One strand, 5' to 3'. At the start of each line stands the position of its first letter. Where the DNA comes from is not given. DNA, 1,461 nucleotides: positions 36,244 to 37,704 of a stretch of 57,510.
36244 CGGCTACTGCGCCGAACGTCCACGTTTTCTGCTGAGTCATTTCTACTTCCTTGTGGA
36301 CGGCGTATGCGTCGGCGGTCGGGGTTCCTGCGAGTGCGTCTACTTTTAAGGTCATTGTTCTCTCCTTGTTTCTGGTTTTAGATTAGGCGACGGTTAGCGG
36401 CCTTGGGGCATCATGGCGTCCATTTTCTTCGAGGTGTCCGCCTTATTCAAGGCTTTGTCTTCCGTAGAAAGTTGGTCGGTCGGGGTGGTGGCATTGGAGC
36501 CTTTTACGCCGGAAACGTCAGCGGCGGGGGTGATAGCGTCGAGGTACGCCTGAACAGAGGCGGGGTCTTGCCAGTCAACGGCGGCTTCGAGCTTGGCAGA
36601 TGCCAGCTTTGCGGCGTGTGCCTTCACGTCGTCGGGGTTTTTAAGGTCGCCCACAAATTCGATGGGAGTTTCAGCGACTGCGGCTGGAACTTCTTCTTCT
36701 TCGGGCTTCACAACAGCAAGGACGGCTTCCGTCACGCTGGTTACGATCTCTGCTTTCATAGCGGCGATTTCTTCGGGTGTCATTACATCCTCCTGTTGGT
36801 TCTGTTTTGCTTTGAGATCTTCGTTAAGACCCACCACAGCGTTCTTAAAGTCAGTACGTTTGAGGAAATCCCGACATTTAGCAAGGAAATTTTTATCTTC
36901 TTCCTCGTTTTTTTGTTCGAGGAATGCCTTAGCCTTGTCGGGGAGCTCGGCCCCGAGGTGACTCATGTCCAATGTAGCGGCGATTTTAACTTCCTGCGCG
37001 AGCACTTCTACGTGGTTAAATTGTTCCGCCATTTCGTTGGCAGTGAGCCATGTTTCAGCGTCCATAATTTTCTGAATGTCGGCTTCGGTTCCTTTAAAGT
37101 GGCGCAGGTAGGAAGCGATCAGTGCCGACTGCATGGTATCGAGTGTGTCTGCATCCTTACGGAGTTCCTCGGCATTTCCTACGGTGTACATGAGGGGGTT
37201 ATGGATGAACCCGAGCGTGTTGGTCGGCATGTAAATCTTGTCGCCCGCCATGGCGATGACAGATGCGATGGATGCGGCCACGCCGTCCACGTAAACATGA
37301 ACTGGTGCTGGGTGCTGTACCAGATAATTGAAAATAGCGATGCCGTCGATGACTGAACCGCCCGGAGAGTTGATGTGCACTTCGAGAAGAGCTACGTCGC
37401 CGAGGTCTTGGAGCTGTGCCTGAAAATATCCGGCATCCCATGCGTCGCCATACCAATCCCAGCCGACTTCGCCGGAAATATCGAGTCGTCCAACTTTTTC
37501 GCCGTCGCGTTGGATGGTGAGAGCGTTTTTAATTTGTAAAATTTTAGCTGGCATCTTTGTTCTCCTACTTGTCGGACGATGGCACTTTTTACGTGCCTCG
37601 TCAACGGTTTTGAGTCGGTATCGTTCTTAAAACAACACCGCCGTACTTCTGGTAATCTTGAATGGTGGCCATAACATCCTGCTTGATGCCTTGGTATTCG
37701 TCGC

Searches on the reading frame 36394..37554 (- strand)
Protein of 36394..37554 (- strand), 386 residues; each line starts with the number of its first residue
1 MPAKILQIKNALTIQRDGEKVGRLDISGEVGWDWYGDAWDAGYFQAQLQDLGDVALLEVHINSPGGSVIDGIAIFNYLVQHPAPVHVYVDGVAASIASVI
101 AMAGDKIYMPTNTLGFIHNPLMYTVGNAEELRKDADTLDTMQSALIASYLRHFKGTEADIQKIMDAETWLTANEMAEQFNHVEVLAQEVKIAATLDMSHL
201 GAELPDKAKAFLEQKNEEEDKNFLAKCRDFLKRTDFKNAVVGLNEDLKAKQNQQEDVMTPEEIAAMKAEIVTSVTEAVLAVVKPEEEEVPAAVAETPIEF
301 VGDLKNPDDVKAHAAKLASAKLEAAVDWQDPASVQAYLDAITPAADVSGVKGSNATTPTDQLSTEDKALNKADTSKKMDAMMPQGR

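Call 4: search_protein_families(library=pfam, proteins=[window:36394-37554:-], max_evalue=0.1)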
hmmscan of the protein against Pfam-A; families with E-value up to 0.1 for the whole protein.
window:36394-37554:- (386 aa): 5 families
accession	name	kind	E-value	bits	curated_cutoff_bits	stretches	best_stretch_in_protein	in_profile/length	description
PF00574.28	CLP_protease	-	2.7e-25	89.7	20.2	1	57-176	49-170/182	Clp protease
PF01972.22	SDH_protease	-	2.2e-05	24.1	31.3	1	58-115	95-153/286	ClpP-like SDH-type serine proteinase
PF25145.1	NfeD1b_N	-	8.1e-05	22.7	40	1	59-115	36-93/189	NfeD1b, N-terminal domain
PF01343.23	Peptidase_S49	-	0.038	14.4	24.9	1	82-113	6-37/154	Peptidase family S49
PF10119.14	MethyTransf_Reg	-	0.041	15.1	25.5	0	288-342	21-73/84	Predicted methyltransferase regulatory domain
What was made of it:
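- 36394..37554 (-): ClpP-type prohead protease gene, immediately downstream of S (46-nt gap, same operon). Pfam CLP_protease E 3e-25 (call 4).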

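Call 5: search_protein_families(library=phrogs, proteins=[window:36394-37554:-], max_evalue=0.01)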
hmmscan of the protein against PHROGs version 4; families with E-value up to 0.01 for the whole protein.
window:36394-37554:- (386 aa): 12 families
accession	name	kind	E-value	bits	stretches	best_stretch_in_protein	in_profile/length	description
phrog_94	-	head and packaging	2.3e-61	210.1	1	15-285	74-307/622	head maturation protease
phrog_133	-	head and packaging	6.1e-54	184.8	1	40-265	34-225/668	head maturation protease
phrog_2976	-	head and packaging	4.3e-53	182.4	1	8-325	11-313/394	head maturation protease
phrog_3348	-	unknown function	3.1e-49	169.3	1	39-314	51-335/386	-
phrog_1684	-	head and packaging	3.1e-40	139.4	1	24-196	43-215/284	head maturation protease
phrog_13984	-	unknown function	4.4e-19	69.8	1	41-113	47-119/123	-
phrog_53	-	head and packaging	4.6e-18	66.7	1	20-345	75-458/583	head maturation protease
phrog_1827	-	other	3.7e-17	63.3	1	57-190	55-188/202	ATP-dependent protease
phrog_33547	-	unknown function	6.2e-06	26.4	1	57-173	32-147/357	-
phrog_5410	-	other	3e-05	24.4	1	57-189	58-190/323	ATP-dependent protease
phrog_11747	-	unknown function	0.00024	21.4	1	44-115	52-125/290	-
phrog_23753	-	head and packaging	0.0021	18.7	1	60-194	47-179/298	head maturation protease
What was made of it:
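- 36394..37554 (-): PHROG head maturation protease E 2e-61 (call 5).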
